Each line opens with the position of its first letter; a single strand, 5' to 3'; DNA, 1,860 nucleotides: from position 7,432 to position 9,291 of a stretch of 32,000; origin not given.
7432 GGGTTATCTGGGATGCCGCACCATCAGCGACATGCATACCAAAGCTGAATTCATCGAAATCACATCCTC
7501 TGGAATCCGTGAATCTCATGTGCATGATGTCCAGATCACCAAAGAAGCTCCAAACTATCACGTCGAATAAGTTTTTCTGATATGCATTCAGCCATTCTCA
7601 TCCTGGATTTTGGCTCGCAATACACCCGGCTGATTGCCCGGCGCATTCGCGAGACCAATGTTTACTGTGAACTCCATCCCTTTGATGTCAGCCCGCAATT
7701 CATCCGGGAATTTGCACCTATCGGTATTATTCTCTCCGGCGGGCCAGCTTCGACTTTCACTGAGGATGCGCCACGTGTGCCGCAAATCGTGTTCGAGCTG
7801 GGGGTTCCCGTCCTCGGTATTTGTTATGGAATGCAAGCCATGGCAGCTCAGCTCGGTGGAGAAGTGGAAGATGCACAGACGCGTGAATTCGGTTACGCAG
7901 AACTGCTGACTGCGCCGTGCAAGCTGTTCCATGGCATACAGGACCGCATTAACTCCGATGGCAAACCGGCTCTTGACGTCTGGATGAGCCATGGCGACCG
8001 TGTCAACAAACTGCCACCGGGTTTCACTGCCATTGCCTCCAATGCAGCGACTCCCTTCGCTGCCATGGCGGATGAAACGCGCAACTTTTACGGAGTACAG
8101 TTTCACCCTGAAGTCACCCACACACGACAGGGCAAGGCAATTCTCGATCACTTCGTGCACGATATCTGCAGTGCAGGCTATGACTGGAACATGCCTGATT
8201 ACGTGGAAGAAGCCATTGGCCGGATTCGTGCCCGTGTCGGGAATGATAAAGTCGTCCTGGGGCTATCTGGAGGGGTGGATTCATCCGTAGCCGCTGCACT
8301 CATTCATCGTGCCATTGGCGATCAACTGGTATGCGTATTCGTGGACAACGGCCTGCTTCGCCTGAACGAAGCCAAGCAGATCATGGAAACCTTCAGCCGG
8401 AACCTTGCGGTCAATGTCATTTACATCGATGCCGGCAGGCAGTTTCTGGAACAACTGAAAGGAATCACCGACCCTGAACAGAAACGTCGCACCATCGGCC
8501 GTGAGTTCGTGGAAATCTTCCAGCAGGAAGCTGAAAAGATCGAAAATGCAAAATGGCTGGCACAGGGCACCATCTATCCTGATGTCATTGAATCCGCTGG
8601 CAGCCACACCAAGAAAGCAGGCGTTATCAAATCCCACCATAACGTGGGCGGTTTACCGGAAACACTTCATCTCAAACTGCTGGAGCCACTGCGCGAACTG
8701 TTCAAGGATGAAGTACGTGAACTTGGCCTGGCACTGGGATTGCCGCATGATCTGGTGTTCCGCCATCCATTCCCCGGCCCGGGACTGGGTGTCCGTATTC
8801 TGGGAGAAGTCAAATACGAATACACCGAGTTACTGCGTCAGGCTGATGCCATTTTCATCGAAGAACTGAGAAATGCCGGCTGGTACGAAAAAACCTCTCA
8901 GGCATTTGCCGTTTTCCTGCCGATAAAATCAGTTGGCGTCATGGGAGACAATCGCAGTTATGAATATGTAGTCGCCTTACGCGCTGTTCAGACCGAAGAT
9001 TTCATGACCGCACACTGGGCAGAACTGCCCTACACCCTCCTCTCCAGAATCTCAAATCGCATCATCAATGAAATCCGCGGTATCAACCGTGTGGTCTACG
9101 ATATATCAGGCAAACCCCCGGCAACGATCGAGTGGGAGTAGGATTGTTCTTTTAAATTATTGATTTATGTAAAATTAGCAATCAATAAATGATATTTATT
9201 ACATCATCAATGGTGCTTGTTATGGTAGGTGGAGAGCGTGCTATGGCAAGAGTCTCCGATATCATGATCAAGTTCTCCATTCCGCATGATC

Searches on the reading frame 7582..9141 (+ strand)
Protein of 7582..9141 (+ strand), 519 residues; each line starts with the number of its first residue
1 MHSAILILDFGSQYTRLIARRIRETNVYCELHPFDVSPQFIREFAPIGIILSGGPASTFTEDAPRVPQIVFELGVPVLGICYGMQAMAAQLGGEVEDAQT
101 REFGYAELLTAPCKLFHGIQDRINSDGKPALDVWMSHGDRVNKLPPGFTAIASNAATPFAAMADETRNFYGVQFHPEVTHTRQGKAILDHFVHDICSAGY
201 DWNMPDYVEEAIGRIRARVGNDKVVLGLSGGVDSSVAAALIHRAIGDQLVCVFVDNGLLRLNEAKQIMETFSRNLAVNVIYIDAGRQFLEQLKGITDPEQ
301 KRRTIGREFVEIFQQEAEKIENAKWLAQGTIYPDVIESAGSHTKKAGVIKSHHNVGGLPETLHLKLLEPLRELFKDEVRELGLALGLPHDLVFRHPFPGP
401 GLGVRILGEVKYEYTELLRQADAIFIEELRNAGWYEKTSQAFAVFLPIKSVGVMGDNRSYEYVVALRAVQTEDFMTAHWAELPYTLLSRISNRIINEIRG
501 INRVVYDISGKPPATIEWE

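Call 4: search_protein_families(library=pfam, proteins=[window:7582-9141:+])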
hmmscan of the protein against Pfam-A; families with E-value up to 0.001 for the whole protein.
window:7582-9141:+ (519 aa): 6 families
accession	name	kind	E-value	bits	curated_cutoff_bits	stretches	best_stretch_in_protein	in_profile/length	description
PF00958.27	GMP_synt_C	-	9.3e-45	151.1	27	1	427-518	1-92/92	GMP synthase C terminal domain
PF00117.34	GATase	-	2.3e-41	142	22.8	1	6-194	1-189/190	Glutamine amidotransferase class-I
PF02540.23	NAD_synthase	-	1.2e-10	41.4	21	1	217-282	14-79/242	NAD synthase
PF07722.19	Peptidase_C26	-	2e-08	34.7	20.5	1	71-177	102-219/219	Peptidase C26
PF03054.22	tRNA_Me_trans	-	2.2e-05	24.6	20.6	1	223-256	2-34/202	tRNA methyl transferase HUP domain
PF00764.25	Arginosuc_synth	-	9.6e-05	22.9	27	1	223-291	1-68/162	Arginosuccinate synthase N-terminal HUP domain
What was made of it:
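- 7582..9141 (+): guaA (GMP synthase), the last gene of the conserved left block (DsbH...hda-HAD-TIGR04073-guaB-guaA). Pfam GATase, NAD_synthase and GMP_synt_C (call 4).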

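Call 10: find_encoding_contigs(protein=window:7582-9141:+, flank=10000, max_places=10)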
Protein window:7582-9141:+ (519 aa): 24 contigs read that carry it; 7 places shown.
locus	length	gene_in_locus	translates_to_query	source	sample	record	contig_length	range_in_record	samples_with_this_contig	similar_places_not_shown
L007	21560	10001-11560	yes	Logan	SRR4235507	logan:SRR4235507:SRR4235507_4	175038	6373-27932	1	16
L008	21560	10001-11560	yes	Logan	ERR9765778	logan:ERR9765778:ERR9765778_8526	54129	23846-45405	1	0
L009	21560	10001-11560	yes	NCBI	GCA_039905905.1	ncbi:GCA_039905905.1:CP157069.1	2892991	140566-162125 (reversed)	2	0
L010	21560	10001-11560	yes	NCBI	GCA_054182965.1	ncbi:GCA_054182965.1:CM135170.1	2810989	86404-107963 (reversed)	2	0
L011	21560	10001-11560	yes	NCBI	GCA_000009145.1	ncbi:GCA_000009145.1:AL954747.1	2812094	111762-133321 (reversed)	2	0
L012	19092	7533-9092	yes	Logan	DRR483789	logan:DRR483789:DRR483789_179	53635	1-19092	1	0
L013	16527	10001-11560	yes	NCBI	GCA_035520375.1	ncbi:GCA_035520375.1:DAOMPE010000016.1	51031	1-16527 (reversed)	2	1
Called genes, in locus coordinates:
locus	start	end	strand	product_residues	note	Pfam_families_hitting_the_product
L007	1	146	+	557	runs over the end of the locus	PF00920:ILVD_EDD_N, PF24877:ILV_EDD_C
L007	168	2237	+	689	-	PF03190:Thioredox_DsbH, PF13899:Thioredoxin_7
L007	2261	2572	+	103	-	PF00034:Cytochrom_C, PF13442:Cytochrome_CBB3 (weak)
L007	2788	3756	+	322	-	PF00389:2-Hacid_dh, PF02826:2-Hacid_dh_C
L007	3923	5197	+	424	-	PF00083:Sugar_tr, PF07690:MFS_1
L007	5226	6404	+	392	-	PF13480:Acetyltransf_6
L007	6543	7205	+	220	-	PF00308:Bac_DnaA (faint), PF13191:AAA_16 (faint), PF13401:AAA_22 (faint), PF22688:Hda_lid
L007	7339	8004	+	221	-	PF00702:Hydrolase (weak), PF12710:HAD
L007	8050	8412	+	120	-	-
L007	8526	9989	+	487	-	PF00478:IMPDH, PF00571:CBS, PF01070:FMN_dh (weak), PF03060:NMO (weak)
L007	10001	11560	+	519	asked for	PF00117:GATase, PF07722:Peptidase_C26, PF02540:NAD_synthase, PF03054:tRNA_Me_trans (faint), PF00958:GMP_synt_C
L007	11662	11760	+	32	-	-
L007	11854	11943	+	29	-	-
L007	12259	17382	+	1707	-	PF00270:DEAD, PF04851:ResIII (faint), PF00271:Helicase_C, PF00580:UvrD-helicase, PF13245:AAA_19, PF00580:UvrD-helicase, PF13361:UvrD_C, PF13538:UvrD_C_2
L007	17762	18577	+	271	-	PF03235:GmrSD_N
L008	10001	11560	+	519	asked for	PF00117:GATase, PF07722:Peptidase_C26, PF02540:NAD_synthase, PF03054:tRNA_Me_trans (faint), PF00958:GMP_synt_C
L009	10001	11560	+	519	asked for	PF00117:GATase, PF07722:Peptidase_C26, PF02540:NAD_synthase, PF03054:tRNA_Me_trans (faint), PF00958:GMP_synt_C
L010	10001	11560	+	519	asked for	PF00117:GATase, PF07722:Peptidase_C26, PF02540:NAD_synthase, PF03054:tRNA_Me_trans (faint), PF00958:GMP_synt_C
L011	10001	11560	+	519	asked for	PF00117:GATase, PF07722:Peptidase_C26, PF02540:NAD_synthase, PF03054:tRNA_Me_trans (faint), PF00958:GMP_synt_C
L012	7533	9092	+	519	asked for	PF00117:GATase, PF07722:Peptidase_C26, PF02540:NAD_synthase, PF03054:tRNA_Me_trans (faint), PF00958:GMP_synt_C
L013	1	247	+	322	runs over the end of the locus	PF00389:2-Hacid_dh, PF02826:2-Hacid_dh_C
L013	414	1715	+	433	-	PF00083:Sugar_tr, PF07690:MFS_1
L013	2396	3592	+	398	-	PF01041:DegT_DnrJ_EryC1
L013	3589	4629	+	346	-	PF13480:Acetyltransf_6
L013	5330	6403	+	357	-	PF13480:Acetyltransf_6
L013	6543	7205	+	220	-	PF00308:Bac_DnaA (faint), PF13191:AAA_16 (faint), PF13401:AAA_22 (faint), PF22688:Hda_lid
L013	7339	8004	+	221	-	PF00702:Hydrolase (weak), PF12710:HAD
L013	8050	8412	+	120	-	-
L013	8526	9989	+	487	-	PF00478:IMPDH, PF00571:CBS, PF01070:FMN_dh (weak), PF03060:NMO (weak)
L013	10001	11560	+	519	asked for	PF00117:GATase, PF07722:Peptidase_C26, PF02540:NAD_synthase, PF03054:tRNA_Me_trans (faint), PF00958:GMP_synt_C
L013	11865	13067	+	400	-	PF13356:Arm-DNA-bind_3, PF22022:Phage_int_M, PF00589:Phage_integrase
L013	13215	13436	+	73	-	PF05930:Phage_AlpA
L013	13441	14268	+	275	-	PF13481:AAA_25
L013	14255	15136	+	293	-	PF06504:RepC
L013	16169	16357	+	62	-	PF22513:FitA-like_RHH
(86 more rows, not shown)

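Call 26: find_homologous_proteins(query=window:7582-9141:+, max_evalue=1e-100)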
Query window:7582-9141:+ (519 aa): 8000 proteins with E <= 1e-100 among 8000 candidates; the best 120 are listed.
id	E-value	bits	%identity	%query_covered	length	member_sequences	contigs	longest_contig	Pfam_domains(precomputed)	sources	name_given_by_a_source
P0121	0.0e+0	1178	98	100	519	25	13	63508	PF00958.28,PF07722.20,PF03054.23,PF00117.35,PF02540.24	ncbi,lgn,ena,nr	ncbi:glutamine-hydrolyzing GMP synthase [Betaproteobacteria bacterium PRO5]|nr:glutamine-hydrolyzing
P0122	0.0e+0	1155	97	100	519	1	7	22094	PF00958.28,PF07722.20,PF03054.23,PF00117.35,PF02540.24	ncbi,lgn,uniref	ncbi:glutamine-hydrolyzing GMP synthase [Nitrosomonas sp.]|uniref:glutamine-hydrolyzing GMP synthase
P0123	0.0e+0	1153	97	100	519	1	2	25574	PF00958.28,PF07722.20,PF03054.23,PF00117.35,PF02540.24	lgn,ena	-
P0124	0.0e+0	1143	96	100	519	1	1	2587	PF00958.28,PF07722.20,PF03054.23,PF00117.35,PF02540.24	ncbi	-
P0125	0.0e+0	1138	95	100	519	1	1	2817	PF00958.28,PF07722.20,PF00117.35,PF02540.24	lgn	-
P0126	0.0e+0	1136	94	100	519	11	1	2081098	PF00958.28,PF07722.20,PF00117.35,PF02540.24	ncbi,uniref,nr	ncbi:glutamine-hydrolyzing GMP synthase [Nitrosomonas sp.]|uniref:glutamine-hydrolyzing GMP synthase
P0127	0.0e+0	1136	94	100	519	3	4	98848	PF00958.28,PF07722.20,PF03054.23,PF00117.35,PF02540.24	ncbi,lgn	-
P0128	0.0e+0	1118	93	100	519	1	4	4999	PF00958.28,PF07722.20,PF03054.23,PF00117.35,PF02540.24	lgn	-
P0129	0.0e+0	1118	93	100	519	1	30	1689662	PF00958.28,PF07722.20,PF03054.23,PF00117.35,PF02540.24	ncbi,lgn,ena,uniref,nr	ncbi:glutamine-hydrolyzing GMP synthase [Nitrosomonas sp.]|uniref:glutamine-hydrolyzing GMP synthase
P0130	0.0e+0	1117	93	100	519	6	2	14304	PF00958.28,PF07722.20,PF03054.23,PF00117.35,PF00764.26,PF02540.24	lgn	-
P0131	0.0e+0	1116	93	100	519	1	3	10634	PF00958.28,PF07722.20,PF03054.23,PF00117.35,PF02540.24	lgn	-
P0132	0.0e+0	1116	93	100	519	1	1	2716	PF00958.28,PF07722.20,PF03054.23,PF00117.35,PF02540.24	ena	-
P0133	0.0e+0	1115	93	100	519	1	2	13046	PF00958.28,PF07722.20,PF03054.23,PF00117.35,PF02540.24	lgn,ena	-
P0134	0.0e+0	1115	93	100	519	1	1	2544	PF00958.28,PF07722.20,PF03054.23,PF00117.35,PF02540.24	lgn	-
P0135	0.0e+0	1109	93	100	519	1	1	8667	PF00958.28,PF07722.20,PF03054.23,PF00117.35,PF02540.24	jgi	-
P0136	0.0e+0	1106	93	100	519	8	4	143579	PF00958.28,PF07722.20,PF00117.35,PF02540.24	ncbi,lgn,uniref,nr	ncbi:glutamine-hydrolyzing GMP synthase [Nitrosomonas sp. HPC101]|uniref:glutamine-hydrolyzing GMP s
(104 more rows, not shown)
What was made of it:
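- On Horizontally acquired genomic island (generic): The housekeeping GuaA is already down to 77-79% against Nitrosospira, Sulfuricellaceae and other Burkholderiales, all within the Betaproteobacteria (call 26).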

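Call 27: find_encoding_contigs(protein=P0136, flank=10000, max_places=3)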
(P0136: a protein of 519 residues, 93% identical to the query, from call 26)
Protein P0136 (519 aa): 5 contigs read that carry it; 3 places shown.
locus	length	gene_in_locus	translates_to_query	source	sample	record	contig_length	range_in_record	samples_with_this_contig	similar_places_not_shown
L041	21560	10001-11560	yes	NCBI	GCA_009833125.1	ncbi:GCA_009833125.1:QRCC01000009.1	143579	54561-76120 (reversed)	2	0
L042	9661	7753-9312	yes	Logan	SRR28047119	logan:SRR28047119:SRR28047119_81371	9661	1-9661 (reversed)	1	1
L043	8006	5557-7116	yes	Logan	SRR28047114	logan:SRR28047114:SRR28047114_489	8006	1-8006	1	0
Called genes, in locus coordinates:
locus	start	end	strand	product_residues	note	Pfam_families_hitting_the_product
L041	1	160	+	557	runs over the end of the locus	PF00920:ILVD_EDD_N, PF24877:ILV_EDD_C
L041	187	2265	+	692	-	PF03190:Thioredox_DsbH, PF13899:Thioredoxin_7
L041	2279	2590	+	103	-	PF00034:Cytochrom_C, PF13442:Cytochrome_CBB3 (weak)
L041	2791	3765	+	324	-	PF00389:2-Hacid_dh, PF02826:2-Hacid_dh_C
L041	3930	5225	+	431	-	PF00083:Sugar_tr, PF07690:MFS_1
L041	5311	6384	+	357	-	PF13480:Acetyltransf_6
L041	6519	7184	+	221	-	PF00308:Bac_DnaA, PF13401:AAA_22 (faint), PF22688:Hda_lid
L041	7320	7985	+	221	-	PF00702:Hydrolase (weak), PF12710:HAD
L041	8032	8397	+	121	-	-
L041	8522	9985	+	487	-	PF00478:IMPDH, PF00571:CBS, PF03060:NMO (weak), PF01070:FMN_dh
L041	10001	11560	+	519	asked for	PF00117:GATase, PF07722:Peptidase_C26, PF02540:NAD_synthase, PF00958:GMP_synt_C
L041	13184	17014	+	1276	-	PF13289:SIR2_2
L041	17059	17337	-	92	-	-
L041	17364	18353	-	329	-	PF00296:Bac_luciferase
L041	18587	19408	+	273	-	PF00664:ABC_membrane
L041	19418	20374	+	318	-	PF00005:ABC_tran, PF02463:SMC_N (faint)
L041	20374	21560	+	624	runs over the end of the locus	PF00664:ABC_membrane, PF00005:ABC_tran, PF13401:AAA_22 (weak)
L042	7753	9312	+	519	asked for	PF00117:GATase, PF07722:Peptidase_C26, PF02540:NAD_synthase, PF00958:GMP_synt_C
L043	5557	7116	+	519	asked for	PF00117:GATase, PF07722:Peptidase_C26, PF02540:NAD_synthase, PF00958:GMP_synt_C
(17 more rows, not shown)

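Call 28: find_encoding_contigs(protein=P0126, flank=10000, max_places=3)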
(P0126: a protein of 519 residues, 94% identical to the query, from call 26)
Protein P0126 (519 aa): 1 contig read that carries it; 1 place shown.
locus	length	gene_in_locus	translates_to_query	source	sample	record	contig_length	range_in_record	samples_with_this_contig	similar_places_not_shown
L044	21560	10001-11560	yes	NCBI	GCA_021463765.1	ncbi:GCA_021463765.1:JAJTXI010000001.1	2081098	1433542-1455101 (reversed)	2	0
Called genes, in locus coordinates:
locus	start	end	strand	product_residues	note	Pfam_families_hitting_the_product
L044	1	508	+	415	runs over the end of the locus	PF12704:MacB_PCD, PF02687:FtsX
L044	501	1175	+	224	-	PF02463:SMC_N (faint), PF00005:ABC_tran, PF13304:AAA_21 (faint)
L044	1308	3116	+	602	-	PF00664:ABC_membrane, PF00005:ABC_tran, PF02463:SMC_N (weak)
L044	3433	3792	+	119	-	PF01047:MarR (weak), PF12840:HTH_20, PF25212:HVO_A0114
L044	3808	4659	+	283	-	PF12161:HsdM_N, PF02384:N6_Mtase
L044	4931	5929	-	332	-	-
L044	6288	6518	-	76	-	-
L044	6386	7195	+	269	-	PF00308:Bac_DnaA, PF22688:Hda_lid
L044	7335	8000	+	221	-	PF00702:Hydrolase, PF12710:HAD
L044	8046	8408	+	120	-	-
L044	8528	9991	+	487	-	PF00478:IMPDH, PF00571:CBS, PF03060:NMO (weak), PF01070:FMN_dh (weak)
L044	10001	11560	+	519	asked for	PF00117:GATase, PF07722:Peptidase_C26, PF02540:NAD_synthase, PF00958:GMP_synt_C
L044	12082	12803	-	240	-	PF13340:DUF4096, PF01609:DDE_Tnp_1, PF13359:DDE_Tnp_4 (weak), PF13586:DDE_Tnp_1_2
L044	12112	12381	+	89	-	-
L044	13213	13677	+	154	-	PF13518:HTH_28 (weak), PF13551:HTH_29 (weak), PF13565:HTH_32 (weak)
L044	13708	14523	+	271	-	-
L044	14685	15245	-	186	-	PF14803:Zn_ribbon_Nudix, PF00293:NUDIX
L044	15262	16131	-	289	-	PF11141:DUF2914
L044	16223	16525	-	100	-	PF13411:MerR_1 (weak), PF13591:MerR_2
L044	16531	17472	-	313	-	PF00226:DnaJ, PF01556:DnaJ_C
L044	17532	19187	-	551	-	PF02743:dCache_1, PF00672:HAMP, PF00990:GGDEF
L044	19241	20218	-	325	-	PF19300:BPD_transp_1_N (weak), PF00528:BPD_transp_1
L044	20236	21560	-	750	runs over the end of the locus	PF00496:SBP_bac_5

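Call 29: find_encoding_contigs(protein=P0129, flank=10000, max_places=4)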
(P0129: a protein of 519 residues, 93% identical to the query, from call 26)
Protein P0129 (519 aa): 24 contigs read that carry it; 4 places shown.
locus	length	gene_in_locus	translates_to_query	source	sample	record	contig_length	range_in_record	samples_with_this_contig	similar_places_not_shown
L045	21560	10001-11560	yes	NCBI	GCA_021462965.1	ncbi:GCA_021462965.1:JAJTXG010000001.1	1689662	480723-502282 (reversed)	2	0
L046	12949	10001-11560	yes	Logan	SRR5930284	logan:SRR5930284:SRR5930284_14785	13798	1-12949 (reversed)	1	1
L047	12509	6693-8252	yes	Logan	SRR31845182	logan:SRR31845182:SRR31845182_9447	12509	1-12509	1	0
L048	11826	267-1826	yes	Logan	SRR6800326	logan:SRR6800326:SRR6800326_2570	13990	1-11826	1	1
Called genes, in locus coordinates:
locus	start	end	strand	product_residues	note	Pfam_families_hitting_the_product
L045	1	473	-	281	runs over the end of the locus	PF01790:LGT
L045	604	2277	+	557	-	PF00920:ILVD_EDD_N, PF24877:ILV_EDD_C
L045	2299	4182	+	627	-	PF03190:Thioredox_DsbH, PF13098:Thioredoxin_2 (faint), PF13899:Thioredoxin_7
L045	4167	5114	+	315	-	PF00083:Sugar_tr, PF07690:MFS_1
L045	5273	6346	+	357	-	PF13480:Acetyltransf_6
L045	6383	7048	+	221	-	PF00308:Bac_DnaA, PF13191:AAA_16 (weak), PF13401:AAA_22 (faint), PF22688:Hda_lid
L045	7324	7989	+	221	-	PF00702:Hydrolase (weak), PF12710:HAD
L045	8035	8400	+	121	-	-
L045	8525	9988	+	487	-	PF00478:IMPDH, PF03060:NMO (faint), PF00571:CBS, PF01070:FMN_dh (weak)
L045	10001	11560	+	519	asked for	PF00117:GATase, PF07722:Peptidase_C26, PF02540:NAD_synthase, PF03054:tRNA_Me_trans (faint), PF00958:GMP_synt_C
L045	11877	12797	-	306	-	PF16745:RsgA_N (weak), PF03193:RsgA_GTPase, PF01926:MMR_HSR1 (weak)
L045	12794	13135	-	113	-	PF01329:Pterin_4a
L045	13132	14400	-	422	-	PF16491:Peptidase_M48_N, PF01435:Peptidase_M48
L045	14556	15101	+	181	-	PF00929:RNase_T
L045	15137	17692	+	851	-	PF11897:DUF3417, PF00343:Phosphorylase, PF28476:GlgP_C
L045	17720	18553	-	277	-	PF02569:Pantoate_ligase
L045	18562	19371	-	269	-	PF02548:Pantoate_transf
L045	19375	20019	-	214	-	PF01712:dNK, PF02223:Thymidylate_kin, PF13238:AAA_18 (weak), PF13671:AAA_33 (weak)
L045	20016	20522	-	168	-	PF01288:HPPK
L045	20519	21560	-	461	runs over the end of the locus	PF01743:PolyA_pol, PF12627:PolyA_pol_RNAbd, PF12626:PolyA_pol_arg_C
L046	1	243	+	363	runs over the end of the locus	?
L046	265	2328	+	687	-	PF03190:Thioredox_DsbH, PF13899:Thioredoxin_7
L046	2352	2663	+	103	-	PF00034:Cytochrom_C, PF13442:Cytochrome_CBB3 (weak)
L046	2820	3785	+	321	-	PF00389:2-Hacid_dh, PF02826:2-Hacid_dh_C, PF00670:AdoHcyase_NAD (weak)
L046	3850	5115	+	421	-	PF00083:Sugar_tr, PF07690:MFS_1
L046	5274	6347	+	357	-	PF13480:Acetyltransf_6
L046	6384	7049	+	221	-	PF00308:Bac_DnaA, PF13191:AAA_16 (weak), PF13401:AAA_22 (faint), PF22688:Hda_lid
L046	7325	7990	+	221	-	PF00702:Hydrolase (weak), PF12710:HAD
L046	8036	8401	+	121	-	-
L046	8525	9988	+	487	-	PF00478:IMPDH, PF00571:CBS, PF01070:FMN_dh (weak), PF03060:NMO (weak)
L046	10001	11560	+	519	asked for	PF00117:GATase, PF07722:Peptidase_C26, PF02540:NAD_synthase, PF03054:tRNA_Me_trans (faint), PF00958:GMP_synt_C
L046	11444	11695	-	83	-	-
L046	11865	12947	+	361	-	?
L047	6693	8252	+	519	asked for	PF00117:GATase, PF07722:Peptidase_C26, PF02540:NAD_synthase, PF03054:tRNA_Me_trans (faint), PF00958:GMP_synt_C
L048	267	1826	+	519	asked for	PF00117:GATase, PF07722:Peptidase_C26, PF02540:NAD_synthase, PF03054:tRNA_Me_trans (faint), PF00958:GMP_synt_C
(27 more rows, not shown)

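Call 30: find_encoding_contigs(protein=P0121, flank=10000, max_places=6)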
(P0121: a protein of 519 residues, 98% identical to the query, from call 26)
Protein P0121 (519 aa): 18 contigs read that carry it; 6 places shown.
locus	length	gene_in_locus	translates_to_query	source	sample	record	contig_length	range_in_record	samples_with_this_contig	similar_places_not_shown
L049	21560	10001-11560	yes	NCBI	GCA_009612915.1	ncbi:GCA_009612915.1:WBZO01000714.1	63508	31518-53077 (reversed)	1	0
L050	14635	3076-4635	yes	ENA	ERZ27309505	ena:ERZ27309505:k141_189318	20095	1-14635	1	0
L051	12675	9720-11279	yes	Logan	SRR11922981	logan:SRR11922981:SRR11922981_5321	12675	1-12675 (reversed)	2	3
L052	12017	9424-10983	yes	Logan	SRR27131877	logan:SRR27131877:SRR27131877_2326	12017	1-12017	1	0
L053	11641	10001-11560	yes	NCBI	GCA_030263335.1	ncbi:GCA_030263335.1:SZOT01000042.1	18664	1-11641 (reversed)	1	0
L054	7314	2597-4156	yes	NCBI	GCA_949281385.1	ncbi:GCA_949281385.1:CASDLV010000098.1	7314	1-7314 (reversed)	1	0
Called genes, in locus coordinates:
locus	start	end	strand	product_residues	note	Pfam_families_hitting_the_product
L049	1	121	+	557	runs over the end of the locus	PF00920:ILVD_EDD_N, PF24877:ILV_EDD_C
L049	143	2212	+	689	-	PF03190:Thioredox_DsbH, PF13899:Thioredoxin_7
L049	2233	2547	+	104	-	PF00034:Cytochrom_C, PF13442:Cytochrome_CBB3 (weak)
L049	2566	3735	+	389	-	PF00389:2-Hacid_dh, PF02826:2-Hacid_dh_C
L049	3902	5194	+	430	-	PF00083:Sugar_tr, PF07690:MFS_1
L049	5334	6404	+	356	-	PF13480:Acetyltransf_6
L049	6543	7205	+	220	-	PF00308:Bac_DnaA (faint), PF13191:AAA_16 (faint), PF13401:AAA_22 (faint), PF22688:Hda_lid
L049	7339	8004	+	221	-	PF00702:Hydrolase (weak), PF12710:HAD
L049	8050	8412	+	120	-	-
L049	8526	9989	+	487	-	PF00478:IMPDH, PF00571:CBS, PF01070:FMN_dh (weak), PF03060:NMO (weak)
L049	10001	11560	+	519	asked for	PF00117:GATase, PF07722:Peptidase_C26, PF02540:NAD_synthase, PF03054:tRNA_Me_trans (faint), PF00958:GMP_synt_C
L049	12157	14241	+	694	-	PF00582:Usp, PF03109:ABC1, PF27536:UbiB_helical (weak)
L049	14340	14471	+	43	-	-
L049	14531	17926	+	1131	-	PF00536:SAM_1, PF07647:SAM_2, PF00211:Guanylate_cyc, PF07721:TPR_4 (faint), PF13191:AAA_16, PF13401:AAA_22 (weak), PF13424:TPR_12 (faint)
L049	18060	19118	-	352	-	PF01594:AI-2E_transport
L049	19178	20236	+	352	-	PF00586:AIRS, PF02769:AIRS_C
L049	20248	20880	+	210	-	PF00551:Formyl_trans_N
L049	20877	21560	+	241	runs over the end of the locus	PF11306:DUF3108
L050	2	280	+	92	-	?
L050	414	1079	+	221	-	PF00702:Hydrolase (weak), PF12710:HAD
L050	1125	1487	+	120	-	-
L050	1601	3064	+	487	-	PF00478:IMPDH, PF00571:CBS, PF01070:FMN_dh (weak), PF03060:NMO (weak)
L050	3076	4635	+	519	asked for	PF00117:GATase, PF07722:Peptidase_C26, PF02540:NAD_synthase, PF03054:tRNA_Me_trans (faint), PF00958:GMP_synt_C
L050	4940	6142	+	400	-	PF13356:Arm-DNA-bind_3, PF22022:Phage_int_M, PF00589:Phage_integrase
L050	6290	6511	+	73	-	PF05930:Phage_AlpA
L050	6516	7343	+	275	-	PF13481:AAA_25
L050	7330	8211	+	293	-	PF06504:RepC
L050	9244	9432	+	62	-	PF22513:FitA-like_RHH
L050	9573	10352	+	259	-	-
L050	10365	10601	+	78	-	-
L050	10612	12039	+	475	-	PF04610:TrbL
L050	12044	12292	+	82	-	-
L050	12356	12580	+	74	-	PF12703:ptaRNA1_toxin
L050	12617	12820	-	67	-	-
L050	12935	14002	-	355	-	PF13593:SBF_like (weak), PF01758:SBF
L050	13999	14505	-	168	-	PF01451:LMWPc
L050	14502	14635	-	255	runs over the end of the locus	PF03358:FMN_red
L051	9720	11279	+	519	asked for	PF00117:GATase, PF07722:Peptidase_C26, PF02540:NAD_synthase, PF03054:tRNA_Me_trans (faint), PF00958:GMP_synt_C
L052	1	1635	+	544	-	?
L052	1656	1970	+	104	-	PF00034:Cytochrom_C, PF13442:Cytochrome_CBB3 (weak)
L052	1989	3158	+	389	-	PF00389:2-Hacid_dh, PF02826:2-Hacid_dh_C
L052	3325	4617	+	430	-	PF00083:Sugar_tr, PF07690:MFS_1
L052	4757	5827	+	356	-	PF13480:Acetyltransf_6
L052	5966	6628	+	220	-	PF00308:Bac_DnaA (faint), PF13191:AAA_16 (faint), PF13401:AAA_22 (faint), PF22688:Hda_lid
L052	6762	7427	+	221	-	PF00702:Hydrolase (weak), PF12710:HAD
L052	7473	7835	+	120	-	-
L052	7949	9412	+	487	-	PF00478:IMPDH, PF00571:CBS, PF01070:FMN_dh (weak), PF03060:NMO (weak)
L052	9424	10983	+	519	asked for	PF00117:GATase, PF07722:Peptidase_C26, PF02540:NAD_synthase, PF03054:tRNA_Me_trans (faint), PF00958:GMP_synt_C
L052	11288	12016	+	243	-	?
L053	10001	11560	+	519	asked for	PF00117:GATase, PF07722:Peptidase_C26, PF02540:NAD_synthase, PF03054:tRNA_Me_trans (faint), PF00958:GMP_synt_C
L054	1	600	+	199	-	?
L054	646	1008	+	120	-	-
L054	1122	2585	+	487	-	PF00478:IMPDH, PF00571:CBS, PF01070:FMN_dh (weak), PF03060:NMO (weak)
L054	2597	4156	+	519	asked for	PF00117:GATase, PF07722:Peptidase_C26, PF02540:NAD_synthase, PF03054:tRNA_Me_trans (faint), PF00958:GMP_synt_C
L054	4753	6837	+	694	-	PF00582:Usp, PF03109:ABC1, PF27536:UbiB_helical (weak)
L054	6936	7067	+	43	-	-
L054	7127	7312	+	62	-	?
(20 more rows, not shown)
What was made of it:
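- GIsul2 is inserted at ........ in CP157069.1 and in contigs L013, L046-48, L050 and L052-53, whose GuaA proteins are 100%, 98% and 93% identical to the window's (calls 10, 29, 30).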
